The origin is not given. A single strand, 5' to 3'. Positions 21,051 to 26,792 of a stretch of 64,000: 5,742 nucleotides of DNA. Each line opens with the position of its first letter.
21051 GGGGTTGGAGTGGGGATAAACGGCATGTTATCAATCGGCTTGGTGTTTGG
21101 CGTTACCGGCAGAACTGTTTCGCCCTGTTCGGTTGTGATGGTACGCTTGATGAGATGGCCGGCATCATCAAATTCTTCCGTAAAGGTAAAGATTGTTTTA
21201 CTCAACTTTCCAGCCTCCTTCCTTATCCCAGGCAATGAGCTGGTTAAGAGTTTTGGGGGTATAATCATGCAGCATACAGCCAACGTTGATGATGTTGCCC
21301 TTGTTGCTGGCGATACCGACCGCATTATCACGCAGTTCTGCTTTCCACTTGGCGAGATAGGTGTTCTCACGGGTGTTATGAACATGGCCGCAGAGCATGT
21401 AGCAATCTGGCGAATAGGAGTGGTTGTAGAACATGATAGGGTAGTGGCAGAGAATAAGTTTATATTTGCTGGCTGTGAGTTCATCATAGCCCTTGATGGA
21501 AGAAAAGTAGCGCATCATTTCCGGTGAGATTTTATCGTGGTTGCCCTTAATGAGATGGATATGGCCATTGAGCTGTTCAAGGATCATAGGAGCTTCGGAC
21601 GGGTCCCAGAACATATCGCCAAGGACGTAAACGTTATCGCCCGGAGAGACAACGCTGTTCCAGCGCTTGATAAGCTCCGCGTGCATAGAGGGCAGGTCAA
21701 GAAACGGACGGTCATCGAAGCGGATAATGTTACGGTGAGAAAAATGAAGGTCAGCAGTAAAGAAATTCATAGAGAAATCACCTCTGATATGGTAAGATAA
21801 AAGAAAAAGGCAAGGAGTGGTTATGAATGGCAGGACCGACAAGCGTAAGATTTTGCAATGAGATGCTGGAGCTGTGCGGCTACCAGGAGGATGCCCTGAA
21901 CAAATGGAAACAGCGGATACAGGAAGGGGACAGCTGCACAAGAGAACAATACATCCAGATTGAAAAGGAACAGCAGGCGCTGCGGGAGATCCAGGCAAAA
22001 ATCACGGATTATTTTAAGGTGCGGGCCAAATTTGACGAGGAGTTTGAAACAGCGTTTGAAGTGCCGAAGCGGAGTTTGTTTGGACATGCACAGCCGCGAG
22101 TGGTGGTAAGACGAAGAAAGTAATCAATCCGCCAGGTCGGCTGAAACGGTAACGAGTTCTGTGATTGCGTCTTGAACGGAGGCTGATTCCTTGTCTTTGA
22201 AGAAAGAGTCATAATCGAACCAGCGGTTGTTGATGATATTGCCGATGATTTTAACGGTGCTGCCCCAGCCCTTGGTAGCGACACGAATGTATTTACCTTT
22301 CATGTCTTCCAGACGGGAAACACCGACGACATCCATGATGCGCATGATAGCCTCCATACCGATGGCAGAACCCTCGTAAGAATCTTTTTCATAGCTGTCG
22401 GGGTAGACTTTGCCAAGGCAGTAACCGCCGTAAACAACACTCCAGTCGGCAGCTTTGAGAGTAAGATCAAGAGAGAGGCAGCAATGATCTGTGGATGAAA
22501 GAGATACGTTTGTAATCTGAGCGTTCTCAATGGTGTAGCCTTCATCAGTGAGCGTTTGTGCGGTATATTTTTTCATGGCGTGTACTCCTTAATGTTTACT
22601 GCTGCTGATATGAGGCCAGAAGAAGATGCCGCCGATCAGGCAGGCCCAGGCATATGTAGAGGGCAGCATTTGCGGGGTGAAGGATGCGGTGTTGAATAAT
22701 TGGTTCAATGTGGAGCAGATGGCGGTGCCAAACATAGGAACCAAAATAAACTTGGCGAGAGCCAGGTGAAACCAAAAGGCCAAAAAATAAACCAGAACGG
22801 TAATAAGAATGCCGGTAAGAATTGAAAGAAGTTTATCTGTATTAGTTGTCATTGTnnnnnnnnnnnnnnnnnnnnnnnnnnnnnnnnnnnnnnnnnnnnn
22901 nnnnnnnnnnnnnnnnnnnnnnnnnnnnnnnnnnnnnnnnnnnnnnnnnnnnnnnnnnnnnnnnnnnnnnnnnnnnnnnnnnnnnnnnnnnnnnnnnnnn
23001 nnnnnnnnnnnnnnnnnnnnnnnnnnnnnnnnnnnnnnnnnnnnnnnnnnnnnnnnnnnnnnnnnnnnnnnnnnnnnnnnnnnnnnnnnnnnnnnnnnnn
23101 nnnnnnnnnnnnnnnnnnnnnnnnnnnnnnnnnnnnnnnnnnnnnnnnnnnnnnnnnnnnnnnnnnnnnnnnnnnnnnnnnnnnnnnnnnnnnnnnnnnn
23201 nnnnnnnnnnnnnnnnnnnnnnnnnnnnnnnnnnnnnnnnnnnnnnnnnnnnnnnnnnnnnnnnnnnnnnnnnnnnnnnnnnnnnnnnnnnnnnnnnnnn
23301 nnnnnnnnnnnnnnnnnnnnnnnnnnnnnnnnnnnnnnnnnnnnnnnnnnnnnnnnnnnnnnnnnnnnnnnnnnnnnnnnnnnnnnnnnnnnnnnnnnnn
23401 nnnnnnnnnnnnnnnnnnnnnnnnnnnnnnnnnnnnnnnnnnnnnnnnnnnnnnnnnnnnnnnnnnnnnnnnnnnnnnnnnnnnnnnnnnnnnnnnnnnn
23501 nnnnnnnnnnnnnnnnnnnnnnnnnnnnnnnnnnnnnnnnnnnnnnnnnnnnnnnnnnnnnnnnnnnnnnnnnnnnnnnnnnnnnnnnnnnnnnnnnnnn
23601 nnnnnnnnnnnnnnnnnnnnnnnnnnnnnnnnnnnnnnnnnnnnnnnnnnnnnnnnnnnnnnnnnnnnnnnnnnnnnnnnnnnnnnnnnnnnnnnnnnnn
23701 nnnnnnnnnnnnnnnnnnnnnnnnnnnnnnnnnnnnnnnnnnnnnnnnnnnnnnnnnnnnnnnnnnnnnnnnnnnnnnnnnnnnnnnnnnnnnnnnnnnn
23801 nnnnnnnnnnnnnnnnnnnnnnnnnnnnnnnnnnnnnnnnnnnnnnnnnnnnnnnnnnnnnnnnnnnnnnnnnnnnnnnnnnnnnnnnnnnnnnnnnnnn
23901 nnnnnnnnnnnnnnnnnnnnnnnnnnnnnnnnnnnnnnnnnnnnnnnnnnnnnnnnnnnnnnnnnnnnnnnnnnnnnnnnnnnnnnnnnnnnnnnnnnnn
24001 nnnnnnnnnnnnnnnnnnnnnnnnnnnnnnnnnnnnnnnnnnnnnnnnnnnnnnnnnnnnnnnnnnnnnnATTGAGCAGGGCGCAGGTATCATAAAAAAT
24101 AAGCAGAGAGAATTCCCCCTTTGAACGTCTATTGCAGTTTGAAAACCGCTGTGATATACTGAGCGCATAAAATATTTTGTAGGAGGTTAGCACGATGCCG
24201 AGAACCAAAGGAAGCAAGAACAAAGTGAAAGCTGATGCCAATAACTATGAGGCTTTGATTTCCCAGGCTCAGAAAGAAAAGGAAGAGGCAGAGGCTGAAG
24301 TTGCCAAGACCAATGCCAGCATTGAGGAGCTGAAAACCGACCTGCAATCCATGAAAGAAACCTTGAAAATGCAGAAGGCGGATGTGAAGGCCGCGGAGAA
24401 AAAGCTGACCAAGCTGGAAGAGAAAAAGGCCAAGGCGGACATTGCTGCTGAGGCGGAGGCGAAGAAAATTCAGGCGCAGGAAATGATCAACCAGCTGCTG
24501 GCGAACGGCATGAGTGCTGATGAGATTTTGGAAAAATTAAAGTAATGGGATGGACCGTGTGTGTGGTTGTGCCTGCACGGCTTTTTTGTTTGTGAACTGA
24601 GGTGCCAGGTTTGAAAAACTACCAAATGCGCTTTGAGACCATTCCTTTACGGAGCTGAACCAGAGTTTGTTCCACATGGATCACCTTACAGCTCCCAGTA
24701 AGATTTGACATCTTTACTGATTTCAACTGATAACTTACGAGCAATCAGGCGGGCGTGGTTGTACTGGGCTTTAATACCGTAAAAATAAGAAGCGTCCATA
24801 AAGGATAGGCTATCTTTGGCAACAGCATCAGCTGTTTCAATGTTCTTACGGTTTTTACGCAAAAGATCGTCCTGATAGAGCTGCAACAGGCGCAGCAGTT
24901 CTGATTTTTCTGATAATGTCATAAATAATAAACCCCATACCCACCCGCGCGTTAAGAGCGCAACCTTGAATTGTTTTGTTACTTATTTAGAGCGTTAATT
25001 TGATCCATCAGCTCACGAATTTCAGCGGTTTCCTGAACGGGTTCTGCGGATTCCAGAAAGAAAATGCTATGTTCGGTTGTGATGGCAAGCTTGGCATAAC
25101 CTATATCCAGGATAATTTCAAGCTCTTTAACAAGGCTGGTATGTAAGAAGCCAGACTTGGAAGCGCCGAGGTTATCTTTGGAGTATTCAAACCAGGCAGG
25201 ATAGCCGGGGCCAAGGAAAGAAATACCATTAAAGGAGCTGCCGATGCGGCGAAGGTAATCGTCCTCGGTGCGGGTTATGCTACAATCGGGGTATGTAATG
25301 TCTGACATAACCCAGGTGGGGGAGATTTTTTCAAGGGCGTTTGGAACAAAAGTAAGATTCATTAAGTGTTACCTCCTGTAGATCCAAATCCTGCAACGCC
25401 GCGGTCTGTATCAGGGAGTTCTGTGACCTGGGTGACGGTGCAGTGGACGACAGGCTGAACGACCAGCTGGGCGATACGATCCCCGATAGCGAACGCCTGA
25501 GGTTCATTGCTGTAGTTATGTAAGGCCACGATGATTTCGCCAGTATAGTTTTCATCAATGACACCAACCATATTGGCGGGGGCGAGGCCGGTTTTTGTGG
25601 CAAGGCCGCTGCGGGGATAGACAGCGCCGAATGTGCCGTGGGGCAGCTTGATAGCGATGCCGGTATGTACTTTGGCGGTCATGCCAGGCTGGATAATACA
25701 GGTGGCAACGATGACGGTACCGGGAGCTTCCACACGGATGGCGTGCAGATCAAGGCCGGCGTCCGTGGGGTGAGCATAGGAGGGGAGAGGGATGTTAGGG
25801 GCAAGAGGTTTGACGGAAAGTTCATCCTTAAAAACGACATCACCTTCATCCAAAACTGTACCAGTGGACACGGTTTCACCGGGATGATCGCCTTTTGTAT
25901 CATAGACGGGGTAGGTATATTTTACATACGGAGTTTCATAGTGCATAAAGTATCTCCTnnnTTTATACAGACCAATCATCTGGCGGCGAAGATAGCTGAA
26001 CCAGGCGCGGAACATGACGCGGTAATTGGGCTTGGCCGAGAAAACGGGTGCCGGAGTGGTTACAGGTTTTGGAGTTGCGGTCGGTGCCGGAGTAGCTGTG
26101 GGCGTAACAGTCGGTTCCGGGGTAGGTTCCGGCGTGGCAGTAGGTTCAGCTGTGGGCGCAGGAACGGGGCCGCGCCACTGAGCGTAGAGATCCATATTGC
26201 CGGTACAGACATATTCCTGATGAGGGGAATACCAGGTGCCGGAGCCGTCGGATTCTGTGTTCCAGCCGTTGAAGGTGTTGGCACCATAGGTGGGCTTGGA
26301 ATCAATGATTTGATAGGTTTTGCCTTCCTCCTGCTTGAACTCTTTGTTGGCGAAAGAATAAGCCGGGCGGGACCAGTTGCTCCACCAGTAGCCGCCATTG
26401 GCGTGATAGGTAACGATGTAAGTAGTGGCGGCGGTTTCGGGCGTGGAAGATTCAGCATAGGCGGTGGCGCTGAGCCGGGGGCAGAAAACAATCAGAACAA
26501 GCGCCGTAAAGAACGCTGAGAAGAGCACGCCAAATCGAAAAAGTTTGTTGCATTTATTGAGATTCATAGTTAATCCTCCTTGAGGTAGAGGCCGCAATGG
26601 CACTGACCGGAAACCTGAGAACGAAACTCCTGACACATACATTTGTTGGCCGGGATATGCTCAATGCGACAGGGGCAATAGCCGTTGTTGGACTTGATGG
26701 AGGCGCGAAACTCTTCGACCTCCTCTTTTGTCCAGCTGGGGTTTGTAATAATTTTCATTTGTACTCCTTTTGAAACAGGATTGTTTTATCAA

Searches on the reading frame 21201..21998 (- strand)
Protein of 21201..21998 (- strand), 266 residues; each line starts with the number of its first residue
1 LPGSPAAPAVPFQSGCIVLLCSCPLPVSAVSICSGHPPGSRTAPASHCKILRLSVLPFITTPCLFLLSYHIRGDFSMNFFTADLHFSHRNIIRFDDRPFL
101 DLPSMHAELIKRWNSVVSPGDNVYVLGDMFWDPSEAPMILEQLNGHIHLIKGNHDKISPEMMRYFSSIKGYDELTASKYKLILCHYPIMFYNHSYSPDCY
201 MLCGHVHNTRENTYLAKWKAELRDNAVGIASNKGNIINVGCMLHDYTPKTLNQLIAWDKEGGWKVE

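Call 59: search_protein_families(library=pfam, proteins=[window:21201-21998:-], max_evalue=0.01)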
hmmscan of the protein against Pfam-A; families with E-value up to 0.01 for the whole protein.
window:21201-21998:- (266 aa): 2 families
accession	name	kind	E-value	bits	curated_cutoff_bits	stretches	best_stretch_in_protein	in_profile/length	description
PF12850.12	Metallophos_2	-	3.7e-06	27.5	27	1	106-210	10-120/154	Calcineurin-like phosphoesterase superfamily domain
PF00149.33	Metallophos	-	0.00013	22.9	21.5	1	80-176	5-90/191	Calcineurin-like phosphoesterase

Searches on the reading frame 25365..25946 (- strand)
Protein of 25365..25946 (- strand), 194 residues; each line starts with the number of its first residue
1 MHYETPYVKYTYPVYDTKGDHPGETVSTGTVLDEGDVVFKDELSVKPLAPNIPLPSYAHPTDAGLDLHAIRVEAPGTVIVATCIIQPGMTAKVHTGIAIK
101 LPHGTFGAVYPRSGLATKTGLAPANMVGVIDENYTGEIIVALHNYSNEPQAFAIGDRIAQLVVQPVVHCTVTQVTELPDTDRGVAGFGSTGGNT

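Call 74: search_protein_families(library=pfam, proteins=[window:25365-25946:-], max_evalue=0.001)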
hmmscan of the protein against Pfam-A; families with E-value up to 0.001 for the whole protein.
window:25365-25946:- (194 aa): 2 families
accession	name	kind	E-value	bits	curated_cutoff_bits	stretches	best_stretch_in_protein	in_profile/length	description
PF00692.24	dUTPase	-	7e-27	94.2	22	1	52-191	3-129/129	dUTPase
PF22769.1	DCD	-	1.3e-07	32.3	27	1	82-164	70-151/153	dCTP deaminase-like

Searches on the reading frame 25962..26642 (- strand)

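Call 74: search_protein_families(library=pfam, proteins=[window:25962-26642:-], max_evalue=0.001)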
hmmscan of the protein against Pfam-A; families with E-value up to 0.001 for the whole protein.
window:25962-26642:- (227 aa): 1 family
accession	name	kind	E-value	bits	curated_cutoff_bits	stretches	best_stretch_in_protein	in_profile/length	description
PF09479.16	Flg_new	-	5.5e-08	33.3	27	1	75-155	1-65/65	Listeria-Bacteroides repeat domain (List_Bact_rpt)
